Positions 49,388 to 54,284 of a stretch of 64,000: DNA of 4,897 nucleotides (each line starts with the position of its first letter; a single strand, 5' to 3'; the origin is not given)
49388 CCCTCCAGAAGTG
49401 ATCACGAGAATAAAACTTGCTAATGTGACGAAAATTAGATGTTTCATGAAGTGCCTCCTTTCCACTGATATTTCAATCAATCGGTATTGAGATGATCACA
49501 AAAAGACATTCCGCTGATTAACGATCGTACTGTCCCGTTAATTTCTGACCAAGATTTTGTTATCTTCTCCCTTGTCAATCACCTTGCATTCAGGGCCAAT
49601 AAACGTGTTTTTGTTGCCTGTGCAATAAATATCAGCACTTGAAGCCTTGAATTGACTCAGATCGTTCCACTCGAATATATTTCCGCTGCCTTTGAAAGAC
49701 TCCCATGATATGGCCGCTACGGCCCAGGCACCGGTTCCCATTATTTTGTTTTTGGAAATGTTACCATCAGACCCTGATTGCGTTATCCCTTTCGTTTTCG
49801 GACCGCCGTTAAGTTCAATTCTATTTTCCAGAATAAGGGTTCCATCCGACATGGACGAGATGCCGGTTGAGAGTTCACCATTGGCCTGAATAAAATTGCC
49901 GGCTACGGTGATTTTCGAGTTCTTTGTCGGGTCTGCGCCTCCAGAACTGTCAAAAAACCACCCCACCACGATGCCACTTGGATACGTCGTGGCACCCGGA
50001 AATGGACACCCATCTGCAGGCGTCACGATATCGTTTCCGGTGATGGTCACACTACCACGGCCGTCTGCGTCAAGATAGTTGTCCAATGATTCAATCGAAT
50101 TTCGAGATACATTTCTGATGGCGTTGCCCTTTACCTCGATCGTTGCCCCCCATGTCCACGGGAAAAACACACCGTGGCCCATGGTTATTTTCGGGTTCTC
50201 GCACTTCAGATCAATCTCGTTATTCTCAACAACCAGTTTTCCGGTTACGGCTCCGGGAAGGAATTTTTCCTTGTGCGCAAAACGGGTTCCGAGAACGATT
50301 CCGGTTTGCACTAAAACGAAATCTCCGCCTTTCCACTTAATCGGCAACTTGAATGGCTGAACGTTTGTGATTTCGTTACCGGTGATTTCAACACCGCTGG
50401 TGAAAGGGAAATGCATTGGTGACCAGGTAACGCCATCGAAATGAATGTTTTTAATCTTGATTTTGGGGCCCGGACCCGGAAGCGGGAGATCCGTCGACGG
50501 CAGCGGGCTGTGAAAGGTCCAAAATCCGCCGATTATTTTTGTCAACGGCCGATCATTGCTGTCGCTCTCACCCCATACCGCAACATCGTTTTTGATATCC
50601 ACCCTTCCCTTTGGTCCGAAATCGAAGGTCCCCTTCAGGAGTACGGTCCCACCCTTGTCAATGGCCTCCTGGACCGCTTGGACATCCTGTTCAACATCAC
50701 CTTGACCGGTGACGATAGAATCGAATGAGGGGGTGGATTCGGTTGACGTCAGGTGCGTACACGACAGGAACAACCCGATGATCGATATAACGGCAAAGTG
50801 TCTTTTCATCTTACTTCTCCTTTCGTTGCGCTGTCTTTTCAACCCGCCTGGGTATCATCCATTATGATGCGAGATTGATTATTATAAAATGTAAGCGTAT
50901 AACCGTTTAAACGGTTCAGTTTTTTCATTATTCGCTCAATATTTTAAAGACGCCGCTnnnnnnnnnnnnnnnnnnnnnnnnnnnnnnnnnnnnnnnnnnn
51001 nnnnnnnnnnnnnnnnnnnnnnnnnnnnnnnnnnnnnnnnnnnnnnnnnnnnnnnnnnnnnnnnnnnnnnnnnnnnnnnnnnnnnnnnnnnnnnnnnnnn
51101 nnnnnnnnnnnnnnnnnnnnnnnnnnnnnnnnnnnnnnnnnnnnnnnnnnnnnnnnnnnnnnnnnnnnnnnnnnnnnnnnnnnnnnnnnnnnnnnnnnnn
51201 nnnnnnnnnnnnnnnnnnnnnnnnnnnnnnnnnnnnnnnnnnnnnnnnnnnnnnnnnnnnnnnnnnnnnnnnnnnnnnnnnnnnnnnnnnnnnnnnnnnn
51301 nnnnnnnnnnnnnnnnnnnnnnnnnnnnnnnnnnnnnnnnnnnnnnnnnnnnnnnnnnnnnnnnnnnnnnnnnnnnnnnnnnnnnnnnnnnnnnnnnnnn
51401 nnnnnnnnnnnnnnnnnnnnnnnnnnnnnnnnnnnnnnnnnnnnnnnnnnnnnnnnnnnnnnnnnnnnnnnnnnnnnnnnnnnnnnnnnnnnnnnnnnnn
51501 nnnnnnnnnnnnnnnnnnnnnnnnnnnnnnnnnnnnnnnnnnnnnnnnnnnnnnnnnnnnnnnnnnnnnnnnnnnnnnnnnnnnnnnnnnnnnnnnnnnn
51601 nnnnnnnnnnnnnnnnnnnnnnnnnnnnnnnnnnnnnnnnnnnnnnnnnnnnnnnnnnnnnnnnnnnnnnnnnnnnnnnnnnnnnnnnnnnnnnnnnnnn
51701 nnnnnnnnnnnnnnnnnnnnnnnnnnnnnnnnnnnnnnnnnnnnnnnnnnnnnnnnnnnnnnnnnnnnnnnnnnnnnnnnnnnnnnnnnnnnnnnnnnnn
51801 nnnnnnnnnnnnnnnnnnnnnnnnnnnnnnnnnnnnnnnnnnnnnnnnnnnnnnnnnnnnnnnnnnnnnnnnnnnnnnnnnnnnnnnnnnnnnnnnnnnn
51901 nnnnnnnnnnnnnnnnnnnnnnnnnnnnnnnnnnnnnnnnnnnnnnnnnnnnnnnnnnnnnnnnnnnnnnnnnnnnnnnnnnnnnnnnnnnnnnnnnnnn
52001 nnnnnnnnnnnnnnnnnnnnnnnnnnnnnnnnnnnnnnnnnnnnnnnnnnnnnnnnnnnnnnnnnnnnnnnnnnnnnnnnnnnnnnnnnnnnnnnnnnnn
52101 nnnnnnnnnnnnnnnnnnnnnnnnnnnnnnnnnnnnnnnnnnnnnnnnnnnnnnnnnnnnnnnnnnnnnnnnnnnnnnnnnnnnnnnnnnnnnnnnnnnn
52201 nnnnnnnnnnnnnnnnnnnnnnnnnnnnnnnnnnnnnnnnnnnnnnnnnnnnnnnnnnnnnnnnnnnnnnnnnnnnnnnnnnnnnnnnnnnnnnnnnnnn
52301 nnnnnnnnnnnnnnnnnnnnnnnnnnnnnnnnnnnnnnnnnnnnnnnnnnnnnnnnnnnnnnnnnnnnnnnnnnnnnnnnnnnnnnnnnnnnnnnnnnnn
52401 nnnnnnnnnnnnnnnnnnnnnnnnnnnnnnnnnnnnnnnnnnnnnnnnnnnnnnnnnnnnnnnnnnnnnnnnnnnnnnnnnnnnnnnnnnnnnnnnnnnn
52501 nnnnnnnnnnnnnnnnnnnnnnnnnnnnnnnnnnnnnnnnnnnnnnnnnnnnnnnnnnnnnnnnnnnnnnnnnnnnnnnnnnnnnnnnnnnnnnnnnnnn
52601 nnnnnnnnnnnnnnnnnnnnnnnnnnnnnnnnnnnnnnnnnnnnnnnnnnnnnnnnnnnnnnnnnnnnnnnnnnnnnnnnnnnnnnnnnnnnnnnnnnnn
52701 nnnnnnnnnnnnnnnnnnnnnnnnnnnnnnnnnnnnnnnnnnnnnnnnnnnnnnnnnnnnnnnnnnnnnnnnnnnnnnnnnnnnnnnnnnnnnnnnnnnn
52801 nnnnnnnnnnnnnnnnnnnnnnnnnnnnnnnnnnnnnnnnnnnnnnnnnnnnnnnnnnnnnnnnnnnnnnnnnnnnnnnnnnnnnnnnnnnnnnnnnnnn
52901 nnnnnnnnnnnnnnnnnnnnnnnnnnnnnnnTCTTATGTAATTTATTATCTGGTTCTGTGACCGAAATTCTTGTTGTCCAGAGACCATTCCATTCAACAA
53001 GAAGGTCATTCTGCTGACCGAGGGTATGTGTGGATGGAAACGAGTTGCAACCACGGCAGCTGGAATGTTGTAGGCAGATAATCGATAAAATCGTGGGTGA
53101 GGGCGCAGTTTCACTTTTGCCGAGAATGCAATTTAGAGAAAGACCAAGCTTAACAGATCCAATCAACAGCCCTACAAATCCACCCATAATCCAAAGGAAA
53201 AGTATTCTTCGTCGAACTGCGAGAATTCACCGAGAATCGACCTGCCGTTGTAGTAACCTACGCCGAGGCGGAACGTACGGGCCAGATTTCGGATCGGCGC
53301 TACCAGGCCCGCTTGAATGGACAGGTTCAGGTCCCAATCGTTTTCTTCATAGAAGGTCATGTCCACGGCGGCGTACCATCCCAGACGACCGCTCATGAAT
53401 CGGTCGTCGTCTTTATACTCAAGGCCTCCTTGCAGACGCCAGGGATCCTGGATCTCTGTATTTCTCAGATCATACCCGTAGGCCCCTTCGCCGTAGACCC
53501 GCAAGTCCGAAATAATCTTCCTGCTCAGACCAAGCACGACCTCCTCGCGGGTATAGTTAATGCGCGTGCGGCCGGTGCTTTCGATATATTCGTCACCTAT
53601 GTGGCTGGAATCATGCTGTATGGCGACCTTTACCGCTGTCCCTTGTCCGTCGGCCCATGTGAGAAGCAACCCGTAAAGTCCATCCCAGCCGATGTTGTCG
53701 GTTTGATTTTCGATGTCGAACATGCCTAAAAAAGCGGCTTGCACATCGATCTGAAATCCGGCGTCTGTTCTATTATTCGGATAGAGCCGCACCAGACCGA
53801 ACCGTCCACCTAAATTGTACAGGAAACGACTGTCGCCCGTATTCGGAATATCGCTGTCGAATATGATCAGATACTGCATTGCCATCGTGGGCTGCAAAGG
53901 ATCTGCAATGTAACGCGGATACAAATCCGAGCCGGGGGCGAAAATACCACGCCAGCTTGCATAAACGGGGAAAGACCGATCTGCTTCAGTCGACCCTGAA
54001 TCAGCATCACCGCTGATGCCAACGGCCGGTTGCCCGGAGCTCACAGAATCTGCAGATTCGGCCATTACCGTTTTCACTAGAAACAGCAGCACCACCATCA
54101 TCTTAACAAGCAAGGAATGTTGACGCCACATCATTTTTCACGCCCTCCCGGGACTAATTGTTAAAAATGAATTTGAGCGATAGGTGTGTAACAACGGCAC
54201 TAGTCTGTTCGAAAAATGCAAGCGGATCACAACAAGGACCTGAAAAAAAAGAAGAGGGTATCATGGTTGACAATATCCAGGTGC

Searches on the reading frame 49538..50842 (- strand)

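Call 52: search_protein_families(library=pfam, proteins=[window:49538-50842:-], max_evalue=0.0001)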
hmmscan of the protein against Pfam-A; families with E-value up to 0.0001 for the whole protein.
window:49538-50842:- (434 aa): 1 family
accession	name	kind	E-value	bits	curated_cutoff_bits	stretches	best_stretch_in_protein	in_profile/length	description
PF13229.12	Beta_helix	-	6.2e-07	29.6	25.9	0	235-414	3-153/158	Right handed beta helix region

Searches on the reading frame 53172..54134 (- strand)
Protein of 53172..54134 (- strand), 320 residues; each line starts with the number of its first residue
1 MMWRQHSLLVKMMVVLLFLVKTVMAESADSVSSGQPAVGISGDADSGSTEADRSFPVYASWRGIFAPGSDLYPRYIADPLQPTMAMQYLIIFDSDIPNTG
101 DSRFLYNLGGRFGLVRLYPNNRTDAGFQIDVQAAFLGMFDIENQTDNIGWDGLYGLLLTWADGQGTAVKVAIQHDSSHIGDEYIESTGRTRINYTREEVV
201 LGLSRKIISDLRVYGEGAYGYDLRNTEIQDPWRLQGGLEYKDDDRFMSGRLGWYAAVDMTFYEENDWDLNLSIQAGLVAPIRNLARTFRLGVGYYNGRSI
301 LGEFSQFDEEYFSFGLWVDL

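Call 53: search_protein_families(library=pfam, proteins=[window:53172-54134:-], max_evalue=0.0001)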
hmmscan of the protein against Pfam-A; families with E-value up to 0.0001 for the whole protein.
window:53172-54134:- (320 aa): 1 family
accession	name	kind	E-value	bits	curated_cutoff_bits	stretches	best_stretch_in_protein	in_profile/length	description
PF06727.17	DUF1207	-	3e-26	92.7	22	1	67-316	89-338/342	Protein of unknown function (DUF1207)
